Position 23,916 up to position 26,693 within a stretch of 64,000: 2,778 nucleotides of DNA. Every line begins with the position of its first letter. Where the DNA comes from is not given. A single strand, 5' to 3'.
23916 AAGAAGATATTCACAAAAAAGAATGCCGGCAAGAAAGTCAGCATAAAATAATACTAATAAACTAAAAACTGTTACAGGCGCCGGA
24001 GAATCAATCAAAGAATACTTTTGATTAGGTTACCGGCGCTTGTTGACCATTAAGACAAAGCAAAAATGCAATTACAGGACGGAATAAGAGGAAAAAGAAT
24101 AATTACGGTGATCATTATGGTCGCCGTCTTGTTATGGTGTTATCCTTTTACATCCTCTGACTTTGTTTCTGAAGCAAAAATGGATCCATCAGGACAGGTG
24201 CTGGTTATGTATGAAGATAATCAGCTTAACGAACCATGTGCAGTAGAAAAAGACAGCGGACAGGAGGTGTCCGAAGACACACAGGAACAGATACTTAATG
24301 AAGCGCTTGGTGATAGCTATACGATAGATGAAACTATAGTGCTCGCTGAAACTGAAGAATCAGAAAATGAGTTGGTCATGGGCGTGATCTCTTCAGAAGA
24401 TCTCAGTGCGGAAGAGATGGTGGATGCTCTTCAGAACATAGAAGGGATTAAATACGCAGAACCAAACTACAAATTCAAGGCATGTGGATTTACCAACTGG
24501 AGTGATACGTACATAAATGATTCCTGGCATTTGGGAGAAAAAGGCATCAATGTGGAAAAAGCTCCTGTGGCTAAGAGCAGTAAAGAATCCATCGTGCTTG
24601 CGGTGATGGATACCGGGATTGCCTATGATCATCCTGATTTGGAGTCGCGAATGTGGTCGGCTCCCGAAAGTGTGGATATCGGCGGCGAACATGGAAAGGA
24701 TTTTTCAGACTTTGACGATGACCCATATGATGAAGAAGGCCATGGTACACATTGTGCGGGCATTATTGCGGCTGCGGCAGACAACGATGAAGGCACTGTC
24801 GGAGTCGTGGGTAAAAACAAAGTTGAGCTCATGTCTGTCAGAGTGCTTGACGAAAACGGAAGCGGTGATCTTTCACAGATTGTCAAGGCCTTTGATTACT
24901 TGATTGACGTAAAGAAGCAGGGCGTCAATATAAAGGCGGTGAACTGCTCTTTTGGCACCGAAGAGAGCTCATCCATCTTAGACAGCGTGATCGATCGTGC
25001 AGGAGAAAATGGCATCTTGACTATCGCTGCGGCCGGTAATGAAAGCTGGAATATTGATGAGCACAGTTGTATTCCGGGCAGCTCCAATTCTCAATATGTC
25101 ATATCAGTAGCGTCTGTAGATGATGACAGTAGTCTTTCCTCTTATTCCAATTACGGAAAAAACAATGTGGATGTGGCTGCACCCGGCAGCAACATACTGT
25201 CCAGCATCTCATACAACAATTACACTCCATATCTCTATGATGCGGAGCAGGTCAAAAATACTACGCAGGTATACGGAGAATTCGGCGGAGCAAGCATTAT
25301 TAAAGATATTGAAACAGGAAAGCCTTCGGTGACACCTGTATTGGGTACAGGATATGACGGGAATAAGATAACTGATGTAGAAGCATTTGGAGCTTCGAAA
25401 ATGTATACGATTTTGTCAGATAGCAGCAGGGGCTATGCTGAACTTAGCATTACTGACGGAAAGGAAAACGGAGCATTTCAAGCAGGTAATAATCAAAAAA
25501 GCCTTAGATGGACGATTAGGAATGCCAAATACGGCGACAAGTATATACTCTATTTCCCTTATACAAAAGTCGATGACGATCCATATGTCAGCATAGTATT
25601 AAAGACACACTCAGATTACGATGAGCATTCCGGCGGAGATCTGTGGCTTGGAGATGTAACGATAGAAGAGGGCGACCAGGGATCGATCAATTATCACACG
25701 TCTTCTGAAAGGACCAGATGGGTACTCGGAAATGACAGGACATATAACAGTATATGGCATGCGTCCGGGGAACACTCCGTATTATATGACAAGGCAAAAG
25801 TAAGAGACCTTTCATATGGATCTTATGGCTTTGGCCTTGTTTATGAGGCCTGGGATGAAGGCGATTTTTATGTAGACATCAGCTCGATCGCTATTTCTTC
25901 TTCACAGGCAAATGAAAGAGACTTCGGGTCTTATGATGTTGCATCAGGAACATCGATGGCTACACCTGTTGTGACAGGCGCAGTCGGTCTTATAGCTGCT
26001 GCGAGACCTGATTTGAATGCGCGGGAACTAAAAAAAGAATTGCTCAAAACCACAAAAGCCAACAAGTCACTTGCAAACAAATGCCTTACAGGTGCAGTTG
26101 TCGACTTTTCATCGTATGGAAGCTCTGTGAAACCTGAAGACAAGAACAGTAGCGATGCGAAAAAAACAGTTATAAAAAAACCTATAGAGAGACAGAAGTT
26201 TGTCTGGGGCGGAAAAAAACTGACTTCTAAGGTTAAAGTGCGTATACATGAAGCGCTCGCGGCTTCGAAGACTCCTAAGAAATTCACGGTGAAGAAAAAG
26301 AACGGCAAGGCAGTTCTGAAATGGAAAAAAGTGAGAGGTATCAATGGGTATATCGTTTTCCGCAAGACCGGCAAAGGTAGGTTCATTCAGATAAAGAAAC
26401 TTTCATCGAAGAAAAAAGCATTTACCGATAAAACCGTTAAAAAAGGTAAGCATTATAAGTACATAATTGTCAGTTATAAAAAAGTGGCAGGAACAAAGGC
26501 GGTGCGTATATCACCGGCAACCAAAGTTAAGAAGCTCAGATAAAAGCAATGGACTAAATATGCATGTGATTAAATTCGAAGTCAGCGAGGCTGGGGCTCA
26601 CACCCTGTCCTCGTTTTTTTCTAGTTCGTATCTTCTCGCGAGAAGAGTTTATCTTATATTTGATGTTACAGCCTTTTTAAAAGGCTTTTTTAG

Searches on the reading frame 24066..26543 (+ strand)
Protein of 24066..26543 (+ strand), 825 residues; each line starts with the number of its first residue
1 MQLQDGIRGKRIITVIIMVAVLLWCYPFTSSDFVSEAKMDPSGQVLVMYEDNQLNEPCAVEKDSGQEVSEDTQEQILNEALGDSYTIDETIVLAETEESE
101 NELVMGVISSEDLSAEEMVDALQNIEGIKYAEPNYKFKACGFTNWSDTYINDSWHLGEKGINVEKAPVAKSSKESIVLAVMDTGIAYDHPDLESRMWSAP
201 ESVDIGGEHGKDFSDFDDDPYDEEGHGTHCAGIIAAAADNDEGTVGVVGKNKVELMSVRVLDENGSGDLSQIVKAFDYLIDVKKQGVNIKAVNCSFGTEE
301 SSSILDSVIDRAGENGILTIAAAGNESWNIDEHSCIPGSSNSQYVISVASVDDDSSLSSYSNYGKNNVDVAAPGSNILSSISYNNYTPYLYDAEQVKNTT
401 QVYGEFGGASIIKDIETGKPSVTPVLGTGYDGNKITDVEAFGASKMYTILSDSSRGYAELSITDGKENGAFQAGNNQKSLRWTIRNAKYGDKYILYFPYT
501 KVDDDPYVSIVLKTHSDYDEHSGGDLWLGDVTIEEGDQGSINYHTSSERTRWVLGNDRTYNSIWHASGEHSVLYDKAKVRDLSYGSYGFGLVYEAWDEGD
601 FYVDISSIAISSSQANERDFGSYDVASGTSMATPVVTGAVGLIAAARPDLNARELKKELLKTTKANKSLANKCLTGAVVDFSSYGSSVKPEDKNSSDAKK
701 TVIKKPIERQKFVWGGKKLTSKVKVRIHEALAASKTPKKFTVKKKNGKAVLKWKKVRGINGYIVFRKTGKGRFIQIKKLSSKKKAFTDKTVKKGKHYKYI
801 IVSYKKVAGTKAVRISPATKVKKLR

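Call 4: search_protein_families(library=pfam, proteins=[window:24066-26543:+], max_evalue=0.01)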
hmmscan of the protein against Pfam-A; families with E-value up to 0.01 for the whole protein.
window:24066-26543:+ (825 aa): 2 families
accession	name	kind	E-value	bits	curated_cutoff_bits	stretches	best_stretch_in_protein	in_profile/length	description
PF00082.27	Peptidase_S8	-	2e-45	155.8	21.8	2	175-386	3-212/288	Subtilase family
PF22148.1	Fervidolysin_NPro-like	-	0.0028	18.5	21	1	104-134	50-81/81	Fervidolysin N-terminal prodomain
